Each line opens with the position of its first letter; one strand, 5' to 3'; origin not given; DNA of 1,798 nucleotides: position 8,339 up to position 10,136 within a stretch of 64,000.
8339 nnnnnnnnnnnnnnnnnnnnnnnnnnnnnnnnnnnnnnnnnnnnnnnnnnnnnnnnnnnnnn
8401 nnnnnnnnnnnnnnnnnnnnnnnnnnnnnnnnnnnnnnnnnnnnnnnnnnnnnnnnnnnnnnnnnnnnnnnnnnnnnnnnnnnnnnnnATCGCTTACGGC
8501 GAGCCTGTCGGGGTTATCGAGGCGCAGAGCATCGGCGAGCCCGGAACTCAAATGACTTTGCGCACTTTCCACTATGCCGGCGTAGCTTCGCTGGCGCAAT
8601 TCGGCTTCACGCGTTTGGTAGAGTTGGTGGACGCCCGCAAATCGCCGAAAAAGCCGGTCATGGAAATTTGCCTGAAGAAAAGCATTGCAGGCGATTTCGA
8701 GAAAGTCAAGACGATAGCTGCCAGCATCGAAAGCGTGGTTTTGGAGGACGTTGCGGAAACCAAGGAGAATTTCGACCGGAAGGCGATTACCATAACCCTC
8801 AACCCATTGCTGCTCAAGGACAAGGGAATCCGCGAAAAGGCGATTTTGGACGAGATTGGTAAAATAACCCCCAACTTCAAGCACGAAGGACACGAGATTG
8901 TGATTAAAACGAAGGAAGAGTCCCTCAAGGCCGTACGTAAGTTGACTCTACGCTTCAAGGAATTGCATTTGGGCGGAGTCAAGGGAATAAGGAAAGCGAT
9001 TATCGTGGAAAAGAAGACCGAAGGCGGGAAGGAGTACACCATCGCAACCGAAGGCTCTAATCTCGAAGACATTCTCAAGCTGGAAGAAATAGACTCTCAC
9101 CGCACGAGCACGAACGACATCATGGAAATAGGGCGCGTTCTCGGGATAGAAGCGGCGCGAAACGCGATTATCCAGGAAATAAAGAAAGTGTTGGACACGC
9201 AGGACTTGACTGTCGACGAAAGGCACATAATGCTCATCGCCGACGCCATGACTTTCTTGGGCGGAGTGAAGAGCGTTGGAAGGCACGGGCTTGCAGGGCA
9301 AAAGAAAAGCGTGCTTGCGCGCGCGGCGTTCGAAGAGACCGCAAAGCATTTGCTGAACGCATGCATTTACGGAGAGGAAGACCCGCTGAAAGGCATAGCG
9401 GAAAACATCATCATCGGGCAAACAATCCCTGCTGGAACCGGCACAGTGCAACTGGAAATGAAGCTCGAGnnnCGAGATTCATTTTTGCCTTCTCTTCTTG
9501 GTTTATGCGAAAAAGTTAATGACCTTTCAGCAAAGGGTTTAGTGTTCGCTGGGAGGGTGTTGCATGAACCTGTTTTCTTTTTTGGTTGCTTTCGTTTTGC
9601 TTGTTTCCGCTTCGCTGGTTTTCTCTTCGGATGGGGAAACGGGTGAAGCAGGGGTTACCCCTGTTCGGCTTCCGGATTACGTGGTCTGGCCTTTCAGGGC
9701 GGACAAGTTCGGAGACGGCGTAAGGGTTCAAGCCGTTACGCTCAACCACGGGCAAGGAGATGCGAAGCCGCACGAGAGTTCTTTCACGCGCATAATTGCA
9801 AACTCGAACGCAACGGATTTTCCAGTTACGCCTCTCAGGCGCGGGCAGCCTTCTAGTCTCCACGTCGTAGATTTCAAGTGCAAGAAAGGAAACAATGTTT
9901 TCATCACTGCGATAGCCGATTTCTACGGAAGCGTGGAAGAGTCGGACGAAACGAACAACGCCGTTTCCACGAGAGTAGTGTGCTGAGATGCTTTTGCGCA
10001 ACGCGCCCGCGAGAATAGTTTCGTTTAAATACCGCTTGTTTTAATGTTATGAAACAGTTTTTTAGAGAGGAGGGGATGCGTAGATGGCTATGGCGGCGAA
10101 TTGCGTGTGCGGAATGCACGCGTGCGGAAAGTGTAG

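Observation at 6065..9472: RNA polymerase subunit A encoded as a single unsplit ORF while subunit B is split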

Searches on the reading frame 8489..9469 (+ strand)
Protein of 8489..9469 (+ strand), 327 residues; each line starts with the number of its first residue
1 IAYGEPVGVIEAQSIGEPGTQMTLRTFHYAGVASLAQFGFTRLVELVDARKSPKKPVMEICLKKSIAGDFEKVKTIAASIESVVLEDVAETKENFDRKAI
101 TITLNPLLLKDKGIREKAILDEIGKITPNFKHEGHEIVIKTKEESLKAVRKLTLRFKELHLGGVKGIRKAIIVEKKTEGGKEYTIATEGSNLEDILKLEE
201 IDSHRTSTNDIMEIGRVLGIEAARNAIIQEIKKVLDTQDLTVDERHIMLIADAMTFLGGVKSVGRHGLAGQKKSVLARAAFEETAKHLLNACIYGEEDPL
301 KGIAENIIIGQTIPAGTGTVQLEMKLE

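Call 75: search_solved_structures(query=window:8489-9469:+, max_evalue=1e-10, show_alignments=0)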
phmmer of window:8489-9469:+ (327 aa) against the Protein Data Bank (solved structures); distinct sequences matched with E-value up to 1e-10: 113 (the best 60 are shown).
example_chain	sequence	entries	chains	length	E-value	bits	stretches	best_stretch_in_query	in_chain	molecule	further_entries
4qiw_C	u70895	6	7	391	1.2e-79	271.2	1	3-326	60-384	DNA-directed RNA polymerase subunit A'' | DNA-directed RNA polymerase subunit A""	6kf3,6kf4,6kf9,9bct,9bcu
36ro_C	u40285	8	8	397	2.5e-78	266.8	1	3-326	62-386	DNA-directed RNA polymerase subunit Rpo1C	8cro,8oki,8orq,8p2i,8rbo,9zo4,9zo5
36rp_C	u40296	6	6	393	2.9e-77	263.3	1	3-325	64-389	DNA-directed RNA polymerase subunit Rpo1C | DNA-directed RNA polymerase subunit A''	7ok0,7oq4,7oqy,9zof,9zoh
2y0s_C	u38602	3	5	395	2.7e-74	253.6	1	1-325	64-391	DNA-DIRECTED RNA POLYMERASE SUBUNIT A'' | DNA-DIRECTED RNA POLYMERASE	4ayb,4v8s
2pmz_C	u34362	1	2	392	3.4e-74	253.3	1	1-325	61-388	DNA-directed RNA polymerase subunit A""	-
3hkz_C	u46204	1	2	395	3.4e-74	253.2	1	1-325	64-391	DNA-directed RNA polymerase subunit A''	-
2waq_C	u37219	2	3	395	6.9e-74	252.2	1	1-325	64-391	DNA-DIRECTED RNA POLYMERASE RPO1C SUBUNIT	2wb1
7a6h_A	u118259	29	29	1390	3.8e-48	167.7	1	4-323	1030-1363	DNA-directed RNA polymerase III subunit RPC1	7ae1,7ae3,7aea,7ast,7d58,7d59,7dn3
7ega_o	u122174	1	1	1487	6.2e-48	167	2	159-323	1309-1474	DNA-directed RNA polymerase subunit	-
9eh1_A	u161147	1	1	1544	6.9e-48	166.9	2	159-323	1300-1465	DNA-directed RNA polymerase subunit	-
9fyx_A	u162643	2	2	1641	8.1e-48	166.6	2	159-323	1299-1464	DNA-directed RNA polymerase subunit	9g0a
28jc_A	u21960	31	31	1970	1.3e-47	165.9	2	159-323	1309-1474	DNA-directed RNA polymerase II subunit RPB1 | RPB1 | DNA-directed RNA polymerase subunit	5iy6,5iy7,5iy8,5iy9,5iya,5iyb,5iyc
29tk_A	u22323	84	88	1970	1.3e-47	165.9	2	159-323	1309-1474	DNA-directed RNA polymerase subunit | DNA-directed RNA polymerase II subunit RPB1 | RPB1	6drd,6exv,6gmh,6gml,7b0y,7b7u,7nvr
5flm_A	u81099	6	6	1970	1.3e-47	165.9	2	159-323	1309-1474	DNA-DIRECTED RNA POLYMERASE | DNA-directed RNA polymerase II subunit RPB1 | DNA-directed RNA polymerase subunit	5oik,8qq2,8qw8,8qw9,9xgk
7ena_PA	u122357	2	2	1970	1.3e-47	165.9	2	159-323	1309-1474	RPB1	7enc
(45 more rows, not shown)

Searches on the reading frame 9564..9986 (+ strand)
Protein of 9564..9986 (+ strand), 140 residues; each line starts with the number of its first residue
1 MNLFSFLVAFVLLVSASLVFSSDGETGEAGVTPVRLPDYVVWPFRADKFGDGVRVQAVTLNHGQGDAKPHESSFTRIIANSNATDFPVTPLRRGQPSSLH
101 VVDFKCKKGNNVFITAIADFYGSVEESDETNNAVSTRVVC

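Call 6: search_protein_families(library=pfam, proteins=[window:9564-9986:+])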
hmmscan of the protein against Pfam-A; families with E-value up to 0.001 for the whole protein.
window:9564-9986:+ (140 aa): 1 family
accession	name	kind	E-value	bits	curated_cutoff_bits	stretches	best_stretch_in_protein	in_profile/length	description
PF07705.17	CARDB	-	1.4e-08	35.3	22.7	1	49-135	17-100/101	CARDB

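Call 7: search_protein_families(library=ncbifam, proteins=[window:9564-9986:+])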
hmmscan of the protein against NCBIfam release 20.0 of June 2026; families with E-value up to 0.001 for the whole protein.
window:9564-9986:+ (140 aa): 0 families
